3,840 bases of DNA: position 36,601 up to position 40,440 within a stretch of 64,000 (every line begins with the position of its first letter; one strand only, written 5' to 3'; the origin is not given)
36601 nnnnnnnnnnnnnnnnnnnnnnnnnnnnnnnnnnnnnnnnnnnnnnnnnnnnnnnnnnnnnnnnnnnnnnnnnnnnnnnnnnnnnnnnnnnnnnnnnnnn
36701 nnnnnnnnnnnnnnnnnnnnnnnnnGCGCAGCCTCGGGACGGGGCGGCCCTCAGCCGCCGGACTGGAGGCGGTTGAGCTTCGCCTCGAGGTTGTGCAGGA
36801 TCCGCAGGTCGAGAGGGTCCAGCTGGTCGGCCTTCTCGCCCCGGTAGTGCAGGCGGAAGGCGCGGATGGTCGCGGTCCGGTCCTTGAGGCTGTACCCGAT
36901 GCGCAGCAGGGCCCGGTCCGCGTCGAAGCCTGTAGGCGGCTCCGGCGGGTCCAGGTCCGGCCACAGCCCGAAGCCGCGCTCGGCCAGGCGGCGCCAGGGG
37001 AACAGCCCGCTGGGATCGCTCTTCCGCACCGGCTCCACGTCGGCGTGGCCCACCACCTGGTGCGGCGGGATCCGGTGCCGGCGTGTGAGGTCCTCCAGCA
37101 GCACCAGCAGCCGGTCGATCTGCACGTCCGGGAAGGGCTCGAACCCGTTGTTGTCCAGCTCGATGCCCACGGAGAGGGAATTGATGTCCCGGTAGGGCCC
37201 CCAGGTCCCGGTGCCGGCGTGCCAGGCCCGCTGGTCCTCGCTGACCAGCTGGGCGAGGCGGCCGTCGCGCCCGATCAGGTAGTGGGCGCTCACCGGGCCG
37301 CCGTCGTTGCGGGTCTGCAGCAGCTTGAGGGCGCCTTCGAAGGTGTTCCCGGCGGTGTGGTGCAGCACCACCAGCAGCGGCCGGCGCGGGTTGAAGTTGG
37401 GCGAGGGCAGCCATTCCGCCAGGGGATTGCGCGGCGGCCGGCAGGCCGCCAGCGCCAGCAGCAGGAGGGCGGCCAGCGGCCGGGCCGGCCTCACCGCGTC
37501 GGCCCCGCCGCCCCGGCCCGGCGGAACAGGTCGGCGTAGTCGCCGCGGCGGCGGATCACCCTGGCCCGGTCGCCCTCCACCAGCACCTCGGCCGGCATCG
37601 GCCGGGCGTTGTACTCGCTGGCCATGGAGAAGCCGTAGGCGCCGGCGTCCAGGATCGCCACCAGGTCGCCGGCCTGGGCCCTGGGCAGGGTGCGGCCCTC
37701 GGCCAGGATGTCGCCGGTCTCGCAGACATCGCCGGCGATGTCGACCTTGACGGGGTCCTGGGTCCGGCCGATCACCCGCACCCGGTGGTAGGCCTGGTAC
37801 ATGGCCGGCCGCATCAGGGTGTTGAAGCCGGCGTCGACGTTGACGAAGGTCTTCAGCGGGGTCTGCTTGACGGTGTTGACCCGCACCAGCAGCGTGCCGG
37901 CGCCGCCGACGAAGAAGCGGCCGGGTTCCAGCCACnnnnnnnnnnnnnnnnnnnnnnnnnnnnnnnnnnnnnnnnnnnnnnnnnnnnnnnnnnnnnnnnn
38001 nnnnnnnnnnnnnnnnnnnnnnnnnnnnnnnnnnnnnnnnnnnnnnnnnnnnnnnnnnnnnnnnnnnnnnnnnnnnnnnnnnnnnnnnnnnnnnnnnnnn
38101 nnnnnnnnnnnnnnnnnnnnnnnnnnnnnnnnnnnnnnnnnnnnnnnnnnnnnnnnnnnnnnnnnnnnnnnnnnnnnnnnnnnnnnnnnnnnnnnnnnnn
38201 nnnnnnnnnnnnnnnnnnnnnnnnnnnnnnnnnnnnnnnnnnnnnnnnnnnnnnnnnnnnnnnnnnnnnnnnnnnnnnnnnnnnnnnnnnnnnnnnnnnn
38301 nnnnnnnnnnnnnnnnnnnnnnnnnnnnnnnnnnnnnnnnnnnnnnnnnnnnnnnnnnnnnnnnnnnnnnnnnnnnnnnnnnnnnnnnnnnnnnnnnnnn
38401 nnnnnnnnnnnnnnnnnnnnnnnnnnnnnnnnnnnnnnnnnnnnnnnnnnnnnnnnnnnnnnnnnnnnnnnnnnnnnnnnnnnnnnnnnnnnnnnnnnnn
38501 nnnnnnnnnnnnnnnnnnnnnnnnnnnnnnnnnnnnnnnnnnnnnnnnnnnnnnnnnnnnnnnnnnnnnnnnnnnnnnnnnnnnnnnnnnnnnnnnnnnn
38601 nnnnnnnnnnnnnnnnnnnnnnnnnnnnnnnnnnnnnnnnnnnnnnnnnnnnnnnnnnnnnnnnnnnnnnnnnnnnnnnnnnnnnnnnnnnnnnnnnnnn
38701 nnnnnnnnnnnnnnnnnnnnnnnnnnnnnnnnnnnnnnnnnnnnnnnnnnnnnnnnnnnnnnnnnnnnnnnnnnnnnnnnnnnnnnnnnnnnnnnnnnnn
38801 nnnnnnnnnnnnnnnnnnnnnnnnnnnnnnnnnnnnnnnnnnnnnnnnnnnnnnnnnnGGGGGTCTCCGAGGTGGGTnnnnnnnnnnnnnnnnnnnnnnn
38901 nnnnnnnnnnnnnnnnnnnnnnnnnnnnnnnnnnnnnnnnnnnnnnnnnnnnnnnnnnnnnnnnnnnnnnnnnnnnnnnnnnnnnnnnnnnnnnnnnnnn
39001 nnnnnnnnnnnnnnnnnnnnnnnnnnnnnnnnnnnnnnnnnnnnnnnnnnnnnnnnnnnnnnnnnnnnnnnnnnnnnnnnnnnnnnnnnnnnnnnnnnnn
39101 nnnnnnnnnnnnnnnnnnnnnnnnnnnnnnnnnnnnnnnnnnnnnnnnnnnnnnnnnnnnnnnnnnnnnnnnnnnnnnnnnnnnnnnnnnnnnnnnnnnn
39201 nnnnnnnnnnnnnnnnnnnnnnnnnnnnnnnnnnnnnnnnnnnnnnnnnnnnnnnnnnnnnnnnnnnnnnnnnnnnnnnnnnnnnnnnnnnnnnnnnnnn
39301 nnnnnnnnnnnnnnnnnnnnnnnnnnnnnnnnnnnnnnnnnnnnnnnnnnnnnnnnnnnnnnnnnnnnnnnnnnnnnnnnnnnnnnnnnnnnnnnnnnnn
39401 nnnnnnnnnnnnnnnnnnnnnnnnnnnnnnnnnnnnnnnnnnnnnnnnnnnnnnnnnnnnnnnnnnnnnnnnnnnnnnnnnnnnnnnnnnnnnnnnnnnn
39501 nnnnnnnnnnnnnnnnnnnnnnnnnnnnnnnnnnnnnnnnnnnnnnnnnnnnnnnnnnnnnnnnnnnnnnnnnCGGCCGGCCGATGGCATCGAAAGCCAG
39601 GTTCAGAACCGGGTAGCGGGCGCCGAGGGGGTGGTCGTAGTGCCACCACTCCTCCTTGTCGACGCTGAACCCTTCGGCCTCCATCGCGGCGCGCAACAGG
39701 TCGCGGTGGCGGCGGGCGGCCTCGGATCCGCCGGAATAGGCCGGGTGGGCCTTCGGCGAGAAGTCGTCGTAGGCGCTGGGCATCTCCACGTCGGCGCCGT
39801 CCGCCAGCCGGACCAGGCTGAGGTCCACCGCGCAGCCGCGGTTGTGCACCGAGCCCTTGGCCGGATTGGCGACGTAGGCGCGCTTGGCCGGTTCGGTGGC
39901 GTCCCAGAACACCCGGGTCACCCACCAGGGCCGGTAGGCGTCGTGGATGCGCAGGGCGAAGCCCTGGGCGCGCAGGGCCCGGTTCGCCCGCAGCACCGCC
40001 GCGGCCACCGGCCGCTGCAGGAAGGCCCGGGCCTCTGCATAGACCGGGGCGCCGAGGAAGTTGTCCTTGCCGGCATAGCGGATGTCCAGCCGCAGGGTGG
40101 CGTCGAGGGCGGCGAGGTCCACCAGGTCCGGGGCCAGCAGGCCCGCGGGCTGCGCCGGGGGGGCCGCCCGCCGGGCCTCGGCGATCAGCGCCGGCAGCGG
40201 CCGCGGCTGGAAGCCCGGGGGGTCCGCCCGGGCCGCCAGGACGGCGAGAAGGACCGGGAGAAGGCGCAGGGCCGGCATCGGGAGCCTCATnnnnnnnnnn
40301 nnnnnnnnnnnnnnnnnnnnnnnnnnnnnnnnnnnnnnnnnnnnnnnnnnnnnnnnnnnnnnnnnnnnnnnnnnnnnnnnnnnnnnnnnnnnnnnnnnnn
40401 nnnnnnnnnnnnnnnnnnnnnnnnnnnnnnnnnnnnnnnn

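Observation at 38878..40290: Single exported polypeptide fusing a VanX-type D-Ala-D-Ala dipeptidase to an L,D-transpeptidase-fold domain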

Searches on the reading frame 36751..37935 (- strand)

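Call 4: search_protein_families(library=ncbifam, proteins=[window:36751-37935:-], max_evalue=0.01)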
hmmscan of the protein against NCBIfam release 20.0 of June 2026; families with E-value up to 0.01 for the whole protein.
window:36751-37935:- (394 aa): 1 family
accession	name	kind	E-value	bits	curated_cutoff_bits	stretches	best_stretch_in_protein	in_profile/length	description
NF008758.0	PRK11789.1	equivalog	1.3e-27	96.4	143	1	215-319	76-180/190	1,6-anhydro-N-acetylmuramyl-L-alanine amidase AmpD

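Call 5: search_protein_families(library=pfam, proteins=[window:36751-37935:-], max_evalue=0.1)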
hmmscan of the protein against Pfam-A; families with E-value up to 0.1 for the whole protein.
window:36751-37935:- (394 aa): 1 family
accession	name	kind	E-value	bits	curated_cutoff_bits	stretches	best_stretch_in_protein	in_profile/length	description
PF01510.30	Amidase_2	-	1.8e-33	116.1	26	1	183-309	2-130/131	N-acetylmuramoyl-L-alanine amidase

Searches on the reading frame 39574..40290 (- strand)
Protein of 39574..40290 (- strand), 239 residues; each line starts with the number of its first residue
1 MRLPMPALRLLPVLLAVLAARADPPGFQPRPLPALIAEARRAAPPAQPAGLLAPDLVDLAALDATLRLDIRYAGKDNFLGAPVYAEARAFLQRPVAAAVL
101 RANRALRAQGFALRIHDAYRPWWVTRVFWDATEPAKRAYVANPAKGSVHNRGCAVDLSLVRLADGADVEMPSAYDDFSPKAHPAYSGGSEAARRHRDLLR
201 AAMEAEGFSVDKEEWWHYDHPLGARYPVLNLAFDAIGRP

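Call 41: search_solved_structures(query=window:39574-40290:-, max_evalue=0.001, show_alignments=2)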
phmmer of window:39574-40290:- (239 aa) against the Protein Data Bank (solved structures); distinct sequences matched with E-value up to 0.001: 1.
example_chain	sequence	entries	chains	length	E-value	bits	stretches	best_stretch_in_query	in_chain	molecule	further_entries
1r44_A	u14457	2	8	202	6.4e-19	71.9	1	66-219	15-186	D-alanyl-D-alanine dipeptidase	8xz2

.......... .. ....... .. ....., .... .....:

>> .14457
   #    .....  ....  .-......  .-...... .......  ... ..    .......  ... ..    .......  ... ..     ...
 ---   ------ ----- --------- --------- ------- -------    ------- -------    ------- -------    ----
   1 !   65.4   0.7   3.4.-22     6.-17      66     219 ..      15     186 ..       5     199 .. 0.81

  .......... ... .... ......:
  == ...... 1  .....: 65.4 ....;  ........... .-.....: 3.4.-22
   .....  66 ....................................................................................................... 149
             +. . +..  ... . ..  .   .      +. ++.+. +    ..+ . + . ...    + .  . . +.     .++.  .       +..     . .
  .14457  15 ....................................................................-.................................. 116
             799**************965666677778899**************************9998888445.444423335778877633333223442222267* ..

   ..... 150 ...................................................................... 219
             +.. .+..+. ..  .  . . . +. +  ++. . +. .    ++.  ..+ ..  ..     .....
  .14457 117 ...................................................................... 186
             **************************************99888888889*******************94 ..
